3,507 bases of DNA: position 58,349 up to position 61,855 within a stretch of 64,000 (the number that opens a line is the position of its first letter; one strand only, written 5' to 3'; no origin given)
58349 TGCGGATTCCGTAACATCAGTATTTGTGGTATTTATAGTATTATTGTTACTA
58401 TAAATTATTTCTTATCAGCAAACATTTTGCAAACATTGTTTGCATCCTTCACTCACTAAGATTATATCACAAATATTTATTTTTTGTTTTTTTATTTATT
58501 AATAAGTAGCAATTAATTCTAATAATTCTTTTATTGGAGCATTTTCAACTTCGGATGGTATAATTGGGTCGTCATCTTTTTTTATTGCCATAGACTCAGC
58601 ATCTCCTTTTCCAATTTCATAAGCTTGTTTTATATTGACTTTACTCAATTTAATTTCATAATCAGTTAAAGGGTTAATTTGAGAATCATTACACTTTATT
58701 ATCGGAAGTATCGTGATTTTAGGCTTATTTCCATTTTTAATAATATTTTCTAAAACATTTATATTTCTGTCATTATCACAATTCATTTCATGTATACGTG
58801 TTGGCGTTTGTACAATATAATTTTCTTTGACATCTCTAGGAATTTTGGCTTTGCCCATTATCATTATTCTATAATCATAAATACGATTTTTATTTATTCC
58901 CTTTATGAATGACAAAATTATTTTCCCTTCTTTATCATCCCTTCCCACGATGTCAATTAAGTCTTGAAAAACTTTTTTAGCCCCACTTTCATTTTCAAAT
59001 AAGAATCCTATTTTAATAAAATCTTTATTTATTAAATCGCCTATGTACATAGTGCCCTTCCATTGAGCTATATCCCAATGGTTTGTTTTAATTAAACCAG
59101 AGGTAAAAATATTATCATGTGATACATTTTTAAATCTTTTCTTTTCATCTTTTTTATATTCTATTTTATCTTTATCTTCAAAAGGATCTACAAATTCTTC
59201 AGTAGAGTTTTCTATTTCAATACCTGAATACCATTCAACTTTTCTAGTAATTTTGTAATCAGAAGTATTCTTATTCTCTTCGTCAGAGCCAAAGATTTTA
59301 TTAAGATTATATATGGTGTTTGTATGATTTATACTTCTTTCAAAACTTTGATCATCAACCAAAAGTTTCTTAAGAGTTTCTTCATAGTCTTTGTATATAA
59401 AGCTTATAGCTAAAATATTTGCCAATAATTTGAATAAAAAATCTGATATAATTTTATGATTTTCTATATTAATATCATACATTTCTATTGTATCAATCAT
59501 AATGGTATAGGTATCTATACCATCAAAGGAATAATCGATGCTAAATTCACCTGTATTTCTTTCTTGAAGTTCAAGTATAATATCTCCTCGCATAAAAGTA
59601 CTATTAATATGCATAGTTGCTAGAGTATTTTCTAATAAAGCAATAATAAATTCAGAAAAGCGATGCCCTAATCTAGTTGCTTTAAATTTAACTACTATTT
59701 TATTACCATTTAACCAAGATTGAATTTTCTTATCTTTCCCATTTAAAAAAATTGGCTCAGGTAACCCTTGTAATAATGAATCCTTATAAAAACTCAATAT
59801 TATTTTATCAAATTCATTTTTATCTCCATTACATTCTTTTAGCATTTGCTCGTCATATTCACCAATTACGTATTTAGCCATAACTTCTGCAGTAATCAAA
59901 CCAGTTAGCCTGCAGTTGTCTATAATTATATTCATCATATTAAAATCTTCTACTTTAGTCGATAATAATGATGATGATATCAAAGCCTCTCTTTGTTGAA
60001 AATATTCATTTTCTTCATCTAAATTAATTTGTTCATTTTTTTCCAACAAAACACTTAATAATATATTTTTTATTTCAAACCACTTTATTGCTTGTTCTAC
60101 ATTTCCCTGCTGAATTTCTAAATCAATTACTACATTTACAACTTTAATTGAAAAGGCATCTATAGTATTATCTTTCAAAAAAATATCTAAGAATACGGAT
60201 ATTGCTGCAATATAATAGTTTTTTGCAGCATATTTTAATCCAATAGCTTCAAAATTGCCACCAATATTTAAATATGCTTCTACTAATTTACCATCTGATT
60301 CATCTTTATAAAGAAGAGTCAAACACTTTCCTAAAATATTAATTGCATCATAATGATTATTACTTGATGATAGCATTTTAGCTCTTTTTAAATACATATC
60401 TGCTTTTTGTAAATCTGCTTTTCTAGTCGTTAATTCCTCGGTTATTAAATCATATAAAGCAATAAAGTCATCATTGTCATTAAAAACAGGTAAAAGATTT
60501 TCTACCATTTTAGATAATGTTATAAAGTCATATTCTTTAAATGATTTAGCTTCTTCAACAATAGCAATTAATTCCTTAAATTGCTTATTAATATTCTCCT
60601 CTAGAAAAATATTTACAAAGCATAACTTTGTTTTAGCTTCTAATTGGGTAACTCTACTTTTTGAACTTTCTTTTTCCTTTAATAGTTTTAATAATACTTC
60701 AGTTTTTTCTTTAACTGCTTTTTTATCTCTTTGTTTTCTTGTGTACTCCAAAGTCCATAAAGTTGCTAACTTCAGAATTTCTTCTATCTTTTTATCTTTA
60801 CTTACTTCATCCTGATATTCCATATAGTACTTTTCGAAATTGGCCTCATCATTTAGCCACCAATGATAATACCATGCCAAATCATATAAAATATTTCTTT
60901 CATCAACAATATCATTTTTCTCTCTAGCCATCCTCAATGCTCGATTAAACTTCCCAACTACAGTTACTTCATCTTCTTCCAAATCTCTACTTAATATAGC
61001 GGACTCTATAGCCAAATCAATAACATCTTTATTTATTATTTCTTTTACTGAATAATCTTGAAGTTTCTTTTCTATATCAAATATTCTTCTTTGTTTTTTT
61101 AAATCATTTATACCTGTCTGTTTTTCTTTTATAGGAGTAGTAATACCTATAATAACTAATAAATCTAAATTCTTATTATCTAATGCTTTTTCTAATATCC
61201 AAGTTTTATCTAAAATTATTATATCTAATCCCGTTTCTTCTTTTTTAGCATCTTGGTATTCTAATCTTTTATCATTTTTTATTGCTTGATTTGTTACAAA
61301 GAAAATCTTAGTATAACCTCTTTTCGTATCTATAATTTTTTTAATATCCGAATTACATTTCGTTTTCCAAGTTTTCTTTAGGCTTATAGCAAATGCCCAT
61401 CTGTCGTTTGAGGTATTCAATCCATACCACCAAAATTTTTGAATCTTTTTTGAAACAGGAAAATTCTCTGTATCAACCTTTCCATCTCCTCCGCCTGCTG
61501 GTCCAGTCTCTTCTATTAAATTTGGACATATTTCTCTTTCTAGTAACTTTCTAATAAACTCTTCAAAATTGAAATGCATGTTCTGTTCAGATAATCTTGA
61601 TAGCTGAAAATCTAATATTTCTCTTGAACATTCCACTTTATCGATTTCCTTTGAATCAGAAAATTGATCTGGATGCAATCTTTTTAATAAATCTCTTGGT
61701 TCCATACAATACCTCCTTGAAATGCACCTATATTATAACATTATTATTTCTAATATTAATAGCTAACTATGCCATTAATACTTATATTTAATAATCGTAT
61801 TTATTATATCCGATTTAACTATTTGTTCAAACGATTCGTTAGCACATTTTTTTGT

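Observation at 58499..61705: Orphan 1068-aa protein with an Mrr-like nuclease head and a huge helical-repeat body, no NTPase: candidate new single-gene defence system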

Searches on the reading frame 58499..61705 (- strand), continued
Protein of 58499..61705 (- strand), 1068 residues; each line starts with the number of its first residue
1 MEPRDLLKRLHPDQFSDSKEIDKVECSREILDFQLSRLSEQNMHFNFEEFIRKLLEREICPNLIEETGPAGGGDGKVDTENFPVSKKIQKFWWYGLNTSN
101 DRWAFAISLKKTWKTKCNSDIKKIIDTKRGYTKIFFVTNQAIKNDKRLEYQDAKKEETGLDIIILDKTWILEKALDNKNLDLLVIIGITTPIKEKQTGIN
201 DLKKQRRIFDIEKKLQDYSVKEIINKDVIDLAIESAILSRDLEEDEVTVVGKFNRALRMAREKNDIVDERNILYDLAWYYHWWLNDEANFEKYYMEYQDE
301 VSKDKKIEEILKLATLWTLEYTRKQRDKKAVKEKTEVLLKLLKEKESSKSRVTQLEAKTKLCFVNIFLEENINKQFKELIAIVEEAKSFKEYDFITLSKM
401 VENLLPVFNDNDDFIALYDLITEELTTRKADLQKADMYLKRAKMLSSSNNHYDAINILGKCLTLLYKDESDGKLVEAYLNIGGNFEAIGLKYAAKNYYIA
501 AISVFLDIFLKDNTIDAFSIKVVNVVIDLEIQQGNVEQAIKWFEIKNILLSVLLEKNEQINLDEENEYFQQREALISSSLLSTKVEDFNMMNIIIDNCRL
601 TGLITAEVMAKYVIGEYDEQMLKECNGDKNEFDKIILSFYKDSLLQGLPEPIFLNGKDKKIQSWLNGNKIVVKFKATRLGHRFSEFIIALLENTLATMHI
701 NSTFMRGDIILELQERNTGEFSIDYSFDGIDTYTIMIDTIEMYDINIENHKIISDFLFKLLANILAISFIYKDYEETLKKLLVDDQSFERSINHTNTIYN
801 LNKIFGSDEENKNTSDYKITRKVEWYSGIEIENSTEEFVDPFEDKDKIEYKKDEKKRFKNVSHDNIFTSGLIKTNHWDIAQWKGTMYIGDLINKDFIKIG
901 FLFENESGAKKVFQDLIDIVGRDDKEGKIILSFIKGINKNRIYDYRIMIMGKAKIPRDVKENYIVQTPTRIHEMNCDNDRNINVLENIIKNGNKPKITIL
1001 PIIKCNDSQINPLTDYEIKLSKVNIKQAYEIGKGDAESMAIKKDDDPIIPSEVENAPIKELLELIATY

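Call 99: search_protein_families(library=padloc, proteins=[L008:13295-15214:+, L008:15211-16392:+, L008:5763-7529:+, L008:7557-9206:-, L012:13456-16149:+, L012:16149-17792:+, L012:18348-20270:+, L012:20267-21772:+, L010:14044-15822:-, L100:4990-7641:-], max_evalue=0.00001)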
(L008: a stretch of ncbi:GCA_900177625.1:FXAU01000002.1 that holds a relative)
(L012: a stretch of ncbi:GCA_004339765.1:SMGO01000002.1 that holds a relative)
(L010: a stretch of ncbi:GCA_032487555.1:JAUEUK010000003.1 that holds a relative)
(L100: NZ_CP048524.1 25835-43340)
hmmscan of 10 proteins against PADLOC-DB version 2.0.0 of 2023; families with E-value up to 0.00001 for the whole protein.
L008:13295-15214:+ (639 aa): 75 families (the best 25 are shown)
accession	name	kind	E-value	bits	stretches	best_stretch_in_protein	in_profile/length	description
PDLC04735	PDC-M62A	-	3e-77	259.1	1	1-638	1-628/633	-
PDLC04734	PDC-M62A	-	5.2e-65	218.6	1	1-637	1-593/597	-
PDLC04737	PDC-M62A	-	4.3e-57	192.5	1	1-638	1-598/601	-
PDLC04733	PDC-M62A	-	4.9e-41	139.4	1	410-638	379-603/607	-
PDLC04739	PDC-M62A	-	5.1e-37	125.8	1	420-609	415-596/618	-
PDLC04732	PDC-M62A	-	1.4e-29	101.5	1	411-637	414-663/671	-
PDLC04738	PDC-M62A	-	2.9e-28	96.8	1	411-612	505-703/746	-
PDLC04736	PDC-M62A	-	1.4e-26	91.3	1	379-610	414-637/685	-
PDLC00289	PtuA1|PtuA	-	7.9e-18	62.7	1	449-545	248-339/404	AAA ATPase domain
PDLC02335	AbiLi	-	2.5e-17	60.9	1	6-532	53-271/326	AbiLi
PDLC00293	PtuA1|PtuA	-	5.3e-17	60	1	452-532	339-420/527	AAA ATPase domain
PDLC00303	PtuA1|PtuA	-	3.9e-15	53.8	1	451-593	238-371/386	AAA ATPase domain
PDLC00283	PtuA1|PtuA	-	4.9e-15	53.6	1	452-518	300-363/448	AAA ATPase domain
PDLC00266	PtuA1|PtuA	-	4.8e-14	50.5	1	449-515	333-396/483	AAA ATPase domain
PDLC00271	PtuA1|PtuA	-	1.1e-13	49.5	1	452-565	281-380/421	AAA ATPase domain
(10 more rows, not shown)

L008:15211-16392:+ (393 aa): 22 families
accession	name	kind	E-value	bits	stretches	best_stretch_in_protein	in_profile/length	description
PDLC04740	PDC-M62B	-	2.9e-88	294.8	1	1-387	1-382/387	-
PDLC04743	PDC-M62B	-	3e-65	219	1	92-385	26-324/328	-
PDLC04741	PDC-M62B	-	2.4e-53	180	1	1-386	1-398/401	-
PDLC04742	PDC-M62B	-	4.4e-48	162.4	1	14-383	10-330/337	-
PDLC04253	PDC-M01B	-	1.7e-12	45.4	1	208-339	118-241/366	-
PDLC04248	PDC-M01B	-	4.4e-12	44.4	1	208-319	47-151/216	-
PDLC04264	PDC-M01B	-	7.4e-12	43.6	1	209-318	114-216/282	-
PDLC04251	PDC-M01B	-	7.4e-11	39.9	1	208-320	111-216/279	-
PDLC04256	PDC-M01B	-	1.1e-10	39.6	1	206-317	117-223/285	-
PDLC00337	PtuB1|PtuB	-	2.6e-10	38.5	1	208-347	73-211/216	Unknown function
PDLC04247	PDC-M01B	-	1.8e-09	35.9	1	208-258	113-163/286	-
PDLC04255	PDC-M01B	-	2.8e-09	35.1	1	208-261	120-173/285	-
PDLC00336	PtuB1|PtuB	-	7.9e-09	33.5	1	207-264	79-134/250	Unknown function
PDLC04246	PDC-M01B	-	1.1e-08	33.1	1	182-279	90-176/280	-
PDLC00342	PtuB1|PtuB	-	1.6e-08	32.2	1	205-282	62-136/247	Unknown function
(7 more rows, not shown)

L008:5763-7529:+ (588 aa): 0 families

L008:7557-9206:- (549 aa): 2 families
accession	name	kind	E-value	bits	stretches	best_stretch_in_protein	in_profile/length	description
PDLC05011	PDC-S39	-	2.2e-43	146.8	1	31-542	49-583/595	-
PDLC05012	PDC-S39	-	7.1e-41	138.6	1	59-540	91-599/615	-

L012:13456-16149:+ (897 aa): 19 families
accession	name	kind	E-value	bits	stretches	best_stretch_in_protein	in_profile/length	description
PDLC03598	REase_MTase_IIG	-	0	1036.9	1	16-879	26-911/912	Type IIG restriction enzyme-methyltransferase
PDLC03627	REase_MTase_IIG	-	4.7e-76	254.4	3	146-456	210-523/1136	Type IIG restriction enzyme-methyltransferase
PDLC03599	REase_MTase_IIG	-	2.7e-75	251.9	2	52-578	64-594/959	Type IIG restriction enzyme-methyltransferase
PDLC02643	DrmMI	-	2.9e-26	89.6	1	462-858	873-1276/1347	DrmMI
PDLC04134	mad2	-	4.1e-18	63.5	1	57-518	52-398/492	mads_2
PDLC02644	DrmMI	-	7.3e-10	35.4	0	728-853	687-820/988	DrmMI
PDLC02640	DrmMI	-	7.7e-09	31.8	1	732-853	778-908/1015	DrmMI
PDLC02521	PglX|PglXI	-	1.1e-08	31.5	1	323-421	292-383/1174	PglX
PDLC02646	DrmMI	-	6.6e-08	29.1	0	755-875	594-723/792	DrmMI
PDLC02525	PglX|PglXI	-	2.1e-07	28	1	337-420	282-358/607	PglX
PDLC03021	MTase_I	-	2.7e-07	27.8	0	341-409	187-247/491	Type I methyltransferase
PDLC02639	DrmMI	-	3.2e-07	27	0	306-413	258-366/803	DrmMI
PDLC02528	PglX|PglXI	-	4.4e-07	26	1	331-451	283-392/1125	PglX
PDLC03630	REase_MTase_IIG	-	1e-06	24.9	1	276-363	352-430/1100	Type IIG restriction enzyme-methyltransferase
PDLC03601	REase_MTase_IIG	-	2.7e-06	23.5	0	329-410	450-529/1110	Type IIG restriction enzyme-methyltransferase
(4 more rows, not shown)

L012:16149-17792:+ (547 aa): 1 family
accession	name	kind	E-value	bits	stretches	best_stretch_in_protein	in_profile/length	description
PDLC02402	Aga_SIR2-PNTD1-PNTD2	-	2.2e-06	24.1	1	206-372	370-538/876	Class I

L012:18348-20270:+ (640 aa): 4 families
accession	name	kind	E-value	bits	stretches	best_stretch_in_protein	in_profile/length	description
PDLC02707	PbeA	-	3.3e-10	37.2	1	291-407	535-649/672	PbeA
PDLC02704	PbeA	-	5e-06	23.3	0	311-400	568-656/682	PbeA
PDLC02706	PbeA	-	9e-06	22.5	0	302-403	590-687/722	PbeA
PDLC02705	PbeA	-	1e-05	22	0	312-400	558-644/691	PbeA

L012:20267-21772:+ (501 aa): 1 family
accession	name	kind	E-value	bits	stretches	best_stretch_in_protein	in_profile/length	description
PDLC05041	PDC-S57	-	2.1e-07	28.8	1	256-388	4-114/212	-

L010:14044-15822:- (592 aa): 0 families

L100:4990-7641:- (883 aa): 7 families
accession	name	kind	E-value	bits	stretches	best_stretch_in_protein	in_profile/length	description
PDLC02399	Aga_REase-PNTD1-PNTD2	-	1e-51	174.4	1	1-181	1-179/463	Class I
PDLC02164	Avs2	-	8e-27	91.5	1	271-665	272-666/1504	-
PDLC02162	Avs2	-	1.8e-16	57.4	1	338-679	321-665/1379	-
PDLC02415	Aga_REase-PNTD1-PNTD2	-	8.2e-15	52.5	1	28-173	3-134/423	Class I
PDLC02163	Avs2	-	4.8e-14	48.9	1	310-664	376-732/1576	-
PDLC02165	Avs2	-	2.2e-13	46.9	1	331-662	198-529/1375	-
PDLC02161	Avs2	-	9.5e-11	38.1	1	316-539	313-524/1499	-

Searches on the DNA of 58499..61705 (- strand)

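Call 74: search_dna_similar(query=L097:10001-13210:+, collection=ecoli_genomes, mode=distant, max_rows=10)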
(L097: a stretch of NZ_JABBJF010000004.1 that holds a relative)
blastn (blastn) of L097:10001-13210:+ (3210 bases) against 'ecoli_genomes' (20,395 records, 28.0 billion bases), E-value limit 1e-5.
Records with a match: 26; places in all: 26; records where one place covers at least 80% of the query: 23.
Genomes with a match: 26 of 5426; with a place that covers at least 80% of the query: 23. Places per genome that has any: lowest 1, median 1, highest 1. On chromosomes: 26 places; on plasmids: 0.
Best place of each record, by identity: 95-99% 26.
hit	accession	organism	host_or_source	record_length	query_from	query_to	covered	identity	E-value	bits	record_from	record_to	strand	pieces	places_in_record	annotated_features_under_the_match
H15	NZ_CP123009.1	Escherichia coli O155 strain NWU_3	Bos taurus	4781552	1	3210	100%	97.8%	0e+0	5466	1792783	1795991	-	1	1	hypothetical protein (x2)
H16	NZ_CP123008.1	Escherichia coli strain NWU_4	Bos taurus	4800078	1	3210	100%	97.8%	0e+0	5466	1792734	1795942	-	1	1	hypothetical protein (x2)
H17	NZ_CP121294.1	Escherichia coli O155:H21 strain NWU_1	North West province, South Africa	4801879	1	3210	100%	97.8%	0e+0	5466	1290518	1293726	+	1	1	hypothetical protein (x2)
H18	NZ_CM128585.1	Escherichia coli strain 300490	Homo sapiens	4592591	1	3210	100%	97.7%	0e+0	5460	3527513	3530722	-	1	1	hypothetical protein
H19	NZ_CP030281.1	Escherichia coli strain E308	Broiler chicken farm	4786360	1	3210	100%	97.7%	0e+0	5456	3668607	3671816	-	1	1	hypothetical protein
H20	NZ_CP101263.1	Escherichia coli strain EC21Z-063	Homo sapiens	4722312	1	3210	100%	97.7%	0e+0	5456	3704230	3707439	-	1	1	hypothetical protein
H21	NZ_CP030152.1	Escherichia coli strain JSMCR1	chicken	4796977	1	3210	100%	97.7%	0e+0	5456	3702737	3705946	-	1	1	hypothetical protein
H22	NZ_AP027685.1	Escherichia coli strain PSS-10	Homo sapiens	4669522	1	3210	100%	97.7%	0e+0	5456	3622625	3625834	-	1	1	hypothetical protein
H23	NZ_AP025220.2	Escherichia coli strain 2017.11.01CC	Homo sapiens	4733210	1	3210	100%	97.7%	0e+0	5469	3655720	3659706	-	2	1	hypothetical protein (x2) | IS1-like element IS1B family transposase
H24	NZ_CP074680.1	Escherichia coli strain MEI008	Pavement of the street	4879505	1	3210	100%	97.7%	0e+0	5451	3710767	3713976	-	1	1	hypothetical protein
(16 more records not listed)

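Call 75: get_annotated_region(hit=H19, flank=15000)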
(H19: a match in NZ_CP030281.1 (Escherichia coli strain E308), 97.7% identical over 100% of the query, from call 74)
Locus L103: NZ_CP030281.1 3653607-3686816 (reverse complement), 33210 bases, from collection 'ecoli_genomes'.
description: Escherichia coli strain E308 chromosome, complete genome
organism: Escherichia coli strain E308 (NCBI taxid 562)
replicon: chromosome; assembly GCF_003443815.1
host: -; source: Broiler chicken farm; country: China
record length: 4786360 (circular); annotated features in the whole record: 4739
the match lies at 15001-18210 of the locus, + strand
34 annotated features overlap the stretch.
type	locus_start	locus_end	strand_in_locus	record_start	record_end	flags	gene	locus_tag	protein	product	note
CDS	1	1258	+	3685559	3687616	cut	-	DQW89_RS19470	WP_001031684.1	beta-galactosidase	-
CDS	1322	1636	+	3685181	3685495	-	-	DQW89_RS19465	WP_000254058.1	glucose PTS transporter subunit EIIB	-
CDS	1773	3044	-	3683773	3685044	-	-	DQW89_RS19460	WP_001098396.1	maltoporin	-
CDS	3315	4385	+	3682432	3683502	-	-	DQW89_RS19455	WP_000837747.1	LacI family DNA-binding transcriptional regulator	-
CDS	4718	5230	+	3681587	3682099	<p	-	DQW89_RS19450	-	transposase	frameshifted; internal stop; incomplete; partial in the middle of a contig; missing C-terminus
CDS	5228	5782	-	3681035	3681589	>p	-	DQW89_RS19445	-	TonB-dependent receptor plug domain-containing protein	incomplete; partial in the middle of a contig; missing C-terminus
CDS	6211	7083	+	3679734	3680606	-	-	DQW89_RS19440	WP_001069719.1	GTPase family protein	-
CDS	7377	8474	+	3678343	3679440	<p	-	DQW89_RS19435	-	AIDA repeat-containing protein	incomplete; partial in the middle of a contig; missing C-terminus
CDS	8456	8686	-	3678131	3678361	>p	-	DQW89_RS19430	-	helix-turn-helix domain-containing protein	incomplete; partial in the middle of a contig; missing C-terminus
CDS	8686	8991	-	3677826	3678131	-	yfdT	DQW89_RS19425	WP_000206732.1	protein YfdT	-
CDS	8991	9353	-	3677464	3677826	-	-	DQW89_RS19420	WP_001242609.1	phage protein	-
CDS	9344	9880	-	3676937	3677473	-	yfdR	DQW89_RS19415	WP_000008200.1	5'-deoxynucleotidase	-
CDS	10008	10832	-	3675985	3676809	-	yfdQ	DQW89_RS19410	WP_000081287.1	YfdQ family protein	-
CDS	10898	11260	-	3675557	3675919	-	yfdP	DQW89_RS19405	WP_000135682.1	protein YfdP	-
CDS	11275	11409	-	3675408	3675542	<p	-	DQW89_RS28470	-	hypothetical protein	incomplete; partial in the middle of a contig; missing N-terminus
CDS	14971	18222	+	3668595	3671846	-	-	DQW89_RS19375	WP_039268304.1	hypothetical protein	-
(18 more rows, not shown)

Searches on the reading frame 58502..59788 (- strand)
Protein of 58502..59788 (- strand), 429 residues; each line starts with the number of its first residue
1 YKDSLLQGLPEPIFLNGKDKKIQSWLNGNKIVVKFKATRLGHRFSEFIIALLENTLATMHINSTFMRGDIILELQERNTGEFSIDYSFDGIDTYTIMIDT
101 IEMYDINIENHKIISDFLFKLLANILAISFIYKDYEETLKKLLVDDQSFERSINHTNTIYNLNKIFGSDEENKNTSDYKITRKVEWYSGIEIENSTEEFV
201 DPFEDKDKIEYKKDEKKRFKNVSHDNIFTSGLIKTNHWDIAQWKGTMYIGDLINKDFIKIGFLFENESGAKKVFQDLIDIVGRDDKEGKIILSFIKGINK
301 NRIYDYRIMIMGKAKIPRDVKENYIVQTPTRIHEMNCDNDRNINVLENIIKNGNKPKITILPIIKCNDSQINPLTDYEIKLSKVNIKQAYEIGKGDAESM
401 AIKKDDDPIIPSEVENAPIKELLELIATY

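Call 68: predict_structure(alignment_id=A4)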
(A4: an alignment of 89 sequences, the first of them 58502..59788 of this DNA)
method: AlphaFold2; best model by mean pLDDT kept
length: 429 residues; sequences in the alignment: 89
mean_pLDDT: 87.1   pTM: 0.84
mean pLDDT of the five models: 87.1, 86.5, 85.9, 85.7, 85.5
residues with pLDDT >= 90: 243; 70-90: 124; 50-70: 62; < 50: 0
segments of 3 or more residues with pLDDT < 50: none
pLDDT, mean of each block of 10 residues (from residue 1): 62 82 87 91 89 86 88 91 92 92 70 90 95 92 88 71 62 60 74 74 74 64 83 93 95 94 97 97 96 97 97 89 86 96 93 92 92 97 97 94 96 95 91
secondary structure, 60 per line:
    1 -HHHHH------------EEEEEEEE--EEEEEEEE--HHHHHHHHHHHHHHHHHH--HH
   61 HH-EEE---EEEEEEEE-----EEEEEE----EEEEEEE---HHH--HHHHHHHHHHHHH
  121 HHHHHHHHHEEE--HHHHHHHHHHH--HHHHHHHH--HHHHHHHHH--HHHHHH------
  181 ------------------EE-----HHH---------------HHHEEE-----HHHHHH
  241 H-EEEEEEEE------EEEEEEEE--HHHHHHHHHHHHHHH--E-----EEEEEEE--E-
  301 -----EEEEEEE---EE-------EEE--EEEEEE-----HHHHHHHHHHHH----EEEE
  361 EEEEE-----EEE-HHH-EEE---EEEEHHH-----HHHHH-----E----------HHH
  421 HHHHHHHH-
elements in order: H2-6 E19-26 E29-36 H39-56 H59-62 E64-66 E70-77 E83-88 E93-99 H108-129 E130-132 H135-145 H148-155 H158-166 H169-174 E227-229 H235-241 E243-250 E257-264 H267-281 E290-296 E306-312 E325-327 E330-335 H341-352 E357-365 E371-373 E379-381 E385-388 H397-401 H418-428

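Call 70: fold_search(model_id=the predicted structure, library=pdb)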
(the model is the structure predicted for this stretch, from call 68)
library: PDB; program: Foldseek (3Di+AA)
matches with E <= 10: 586; with E <= 0.001: 0
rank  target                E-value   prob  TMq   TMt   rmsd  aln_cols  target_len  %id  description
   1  6ydx_B                1.2e-02  0.23  0.16  0.09  21.9       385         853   11  Insulin-regulated aminopeptidase complexed with a macrocyclic peptidic inhibitor (released 2020-07-22)
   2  5c97_A                2.6e-02  0.23  0.18  0.10  23.8       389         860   10  Insulin regulated aminopeptidase (released 2015-08-26)
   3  8p0i_B                2.9e-02  0.20  0.18  0.10  23.2       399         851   11  Crystal structure of the open conformation of insulin-regulated aminopeptidase in complex with a small-MW inhibitor (released 2024-09-04)
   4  8cgp_B                3.5e-02  0.25  0.19  0.10  22.2       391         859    8  Insulin regulated aminopeptidase (IRAP) in complex with an allosteric aryl sulfonamide inhibitor (released 2024-01-31)
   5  2jrc_MODEL_1_A        4.7e-02  0.38  0.14  0.25  11.6       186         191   10  Solution structure of Peptidyl-tRNA Hydrolase from Mycobacterium tuberculosis H37Rv. (released 2008-05-27)
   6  6ydx_A                7.0e-02  0.18  0.18  0.10  23.0       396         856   11  Insulin-regulated aminopeptidase complexed with a macrocyclic peptidic inhibitor (released 2020-07-22)
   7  7zyf_B                7.0e-02  0.13  0.17  0.10  22.4       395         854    9  Insulin regulated aminopeptidase (IRAP) in complex with a nanomolar alpha hydroxy beta amino acid based inhibitor. (released 2022-07-20)
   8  8t83                  7.4e-02  0.11  0.16  0.09  22.0       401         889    8  X-ray crystal structure of PfA-M1(M462K) (released 2024-06-26)
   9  4fgm                  7.9e-02  0.72  0.15  0.11   5.8       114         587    9  Crystal structure of the aminopeptidase N family protein Q5QTY1 from Idiomarina loihiensis. Northeast Structural Genomic (released 2012-08-01)
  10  6fgj_B                9.4e-02  0.13  0.10  0.19  14.0       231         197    9  Crystal structure of the small alarmone synthethase 2 from Staphylococcus aureus (released 2018-02-07)
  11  4j3b                  9.4e-02  0.11  0.16  0.09  22.1       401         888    8  A naturally variable residue in the S1 subsite of M1-family aminopeptidases modulates catalytic properties and promotes  (released 2013-08-07)
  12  4pj6_B                1.0e-01  0.14  0.17  0.10  22.4       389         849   10  Crystal Structure of Human Insulin Regulated Aminopeptidase with Lysine in Active Site (released 2014-12-03)
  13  4r5t                  1.2e-01  0.10  0.16  0.09  21.3       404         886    7  Structure of the m1 alanylaminopeptidase from malaria complexed with a hydroxamic acid-based inhibitor (released 2014-10-29)
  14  7zyf_A                1.3e-01  0.12  0.18  0.10  22.9       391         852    9  Insulin regulated aminopeptidase (IRAP) in complex with a nanomolar alpha hydroxy beta amino acid based inhibitor. (released 2022-07-20)
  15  5mj6_A                1.3e-01  0.10  0.16  0.09  22.8       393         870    8  Ligand-induced conformational change of Insulin-regulated aminopeptidase: insights on catalytic mechanism and active s (released 2017-04-05)
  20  9wuf                  1.9e-01  0.51  0.17  0.07   8.6       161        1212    7  Cryo-EM structure of Upx (released 2026-02-11)
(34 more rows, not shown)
